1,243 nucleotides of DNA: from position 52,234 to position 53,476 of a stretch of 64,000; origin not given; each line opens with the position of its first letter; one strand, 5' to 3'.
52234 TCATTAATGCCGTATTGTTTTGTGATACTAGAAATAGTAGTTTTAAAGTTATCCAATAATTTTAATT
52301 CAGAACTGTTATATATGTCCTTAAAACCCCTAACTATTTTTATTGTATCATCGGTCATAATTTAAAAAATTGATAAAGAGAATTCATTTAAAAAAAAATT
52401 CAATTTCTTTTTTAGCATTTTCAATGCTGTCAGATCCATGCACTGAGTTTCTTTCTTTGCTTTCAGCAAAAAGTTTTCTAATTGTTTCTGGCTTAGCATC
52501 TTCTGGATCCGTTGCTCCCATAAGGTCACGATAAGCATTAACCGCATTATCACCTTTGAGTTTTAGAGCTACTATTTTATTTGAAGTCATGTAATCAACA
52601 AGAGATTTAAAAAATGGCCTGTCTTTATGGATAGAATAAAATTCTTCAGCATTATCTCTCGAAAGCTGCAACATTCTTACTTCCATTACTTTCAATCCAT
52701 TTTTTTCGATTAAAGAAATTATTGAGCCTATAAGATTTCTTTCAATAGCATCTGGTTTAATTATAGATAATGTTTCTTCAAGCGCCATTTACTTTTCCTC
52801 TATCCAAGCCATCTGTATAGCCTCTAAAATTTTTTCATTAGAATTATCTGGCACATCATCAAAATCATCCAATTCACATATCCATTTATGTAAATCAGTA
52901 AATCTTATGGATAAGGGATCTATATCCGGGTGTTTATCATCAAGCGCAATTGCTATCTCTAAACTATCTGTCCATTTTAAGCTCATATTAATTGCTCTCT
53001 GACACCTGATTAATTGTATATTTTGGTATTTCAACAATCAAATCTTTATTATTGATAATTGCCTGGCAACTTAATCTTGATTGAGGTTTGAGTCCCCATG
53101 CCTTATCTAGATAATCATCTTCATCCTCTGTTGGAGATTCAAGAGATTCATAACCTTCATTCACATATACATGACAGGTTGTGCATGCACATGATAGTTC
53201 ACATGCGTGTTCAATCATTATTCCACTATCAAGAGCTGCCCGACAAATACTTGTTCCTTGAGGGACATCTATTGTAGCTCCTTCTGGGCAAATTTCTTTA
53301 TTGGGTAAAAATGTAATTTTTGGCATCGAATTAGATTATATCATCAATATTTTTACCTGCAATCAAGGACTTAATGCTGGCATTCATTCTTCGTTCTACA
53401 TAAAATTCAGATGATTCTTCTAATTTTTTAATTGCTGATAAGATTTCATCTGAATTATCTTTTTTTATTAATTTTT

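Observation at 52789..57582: Complete ISC operon with the scaffold iscU cleanly missing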

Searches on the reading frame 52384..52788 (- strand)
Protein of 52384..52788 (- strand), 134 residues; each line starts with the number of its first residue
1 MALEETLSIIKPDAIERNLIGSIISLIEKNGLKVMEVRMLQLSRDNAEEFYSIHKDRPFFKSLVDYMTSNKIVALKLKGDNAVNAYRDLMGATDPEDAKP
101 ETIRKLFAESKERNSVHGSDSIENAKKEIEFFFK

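Call 3: search_protein_families(library=pfam, proteins=[window:52384-52788:-])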
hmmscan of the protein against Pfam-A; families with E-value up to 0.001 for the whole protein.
window:52384-52788:- (134 aa): 1 family
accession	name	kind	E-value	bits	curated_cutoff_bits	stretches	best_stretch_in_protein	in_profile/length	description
PF00334.24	NDK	-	1.2e-52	177.8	27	1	4-134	1-131/135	Nucleoside diphosphate kinase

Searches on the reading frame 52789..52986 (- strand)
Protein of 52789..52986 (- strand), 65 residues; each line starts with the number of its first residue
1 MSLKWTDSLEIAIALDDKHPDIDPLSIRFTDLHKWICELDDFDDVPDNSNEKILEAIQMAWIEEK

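Call 42: search_protein_families(library=ncbifam, proteins=[window:52789-52986:-], max_evalue=0.00001)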
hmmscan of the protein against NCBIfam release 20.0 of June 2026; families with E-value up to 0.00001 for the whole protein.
window:52789-52986:- (65 aa): 1 family
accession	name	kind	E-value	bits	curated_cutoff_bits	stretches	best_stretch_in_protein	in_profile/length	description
TIGR03412.1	iscX_yfhJ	equivalog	1.6e-32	112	40.4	1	4-65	1-62/63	Fe-S cluster assembly protein IscX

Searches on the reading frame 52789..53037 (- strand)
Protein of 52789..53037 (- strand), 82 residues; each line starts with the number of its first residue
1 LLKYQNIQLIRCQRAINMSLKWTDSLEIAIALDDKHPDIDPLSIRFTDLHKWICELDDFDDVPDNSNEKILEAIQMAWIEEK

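Call 3: search_protein_families(library=pfam, proteins=[window:52789-53037:-])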
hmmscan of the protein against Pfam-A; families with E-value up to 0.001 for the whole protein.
window:52789-53037:- (82 aa): 1 family
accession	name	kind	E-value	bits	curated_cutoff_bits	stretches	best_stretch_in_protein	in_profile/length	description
PF04384.18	Fe-S_assembly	-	4.2e-33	114.3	25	1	20-81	1-62/64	Iron-sulphur cluster assembly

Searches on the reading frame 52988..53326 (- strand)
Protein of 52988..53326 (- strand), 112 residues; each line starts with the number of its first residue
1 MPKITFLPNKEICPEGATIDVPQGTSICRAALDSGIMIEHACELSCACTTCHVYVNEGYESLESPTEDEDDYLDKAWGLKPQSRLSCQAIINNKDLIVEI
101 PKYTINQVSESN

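Call 3: search_protein_families(library=pfam, proteins=[window:52988-53326:-])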
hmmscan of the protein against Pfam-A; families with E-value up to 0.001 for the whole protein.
window:52988-53326:- (112 aa): 1 family
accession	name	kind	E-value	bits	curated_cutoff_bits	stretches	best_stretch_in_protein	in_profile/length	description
PF00111.32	Fer2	-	1.6e-13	50.8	21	1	12-91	3-76/77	2Fe-2S iron-sulfur cluster binding domain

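Call 42: search_protein_families(library=ncbifam, proteins=[window:52988-53326:-], max_evalue=0.00001)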
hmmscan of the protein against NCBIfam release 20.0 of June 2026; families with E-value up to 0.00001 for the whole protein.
window:52988-53326:- (112 aa): 3 families
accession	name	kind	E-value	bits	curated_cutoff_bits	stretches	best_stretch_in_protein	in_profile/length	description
TIGR02007.1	fdx_isc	equivalog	3e-49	165.8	132.1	1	2-110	1-109/110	ISC system 2Fe-2S type ferredoxin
TIGR01941.1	nqrF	equivalog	4.7e-07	29.1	295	1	17-105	42-125/405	NADH:ubiquinone reductase (Na(+)-transporting) subunit F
NF040756.1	corr_regen_AcsV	exception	1.9e-06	26.6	800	1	14-104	6-89/632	corrinoid activation/regeneration protein AcsV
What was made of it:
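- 52988..53326 (-): fdx, the ISC [2Fe-2S] ferredoxin (112 aa). TIGR02007 scores 166 bits (cutoff 132) (call 42)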
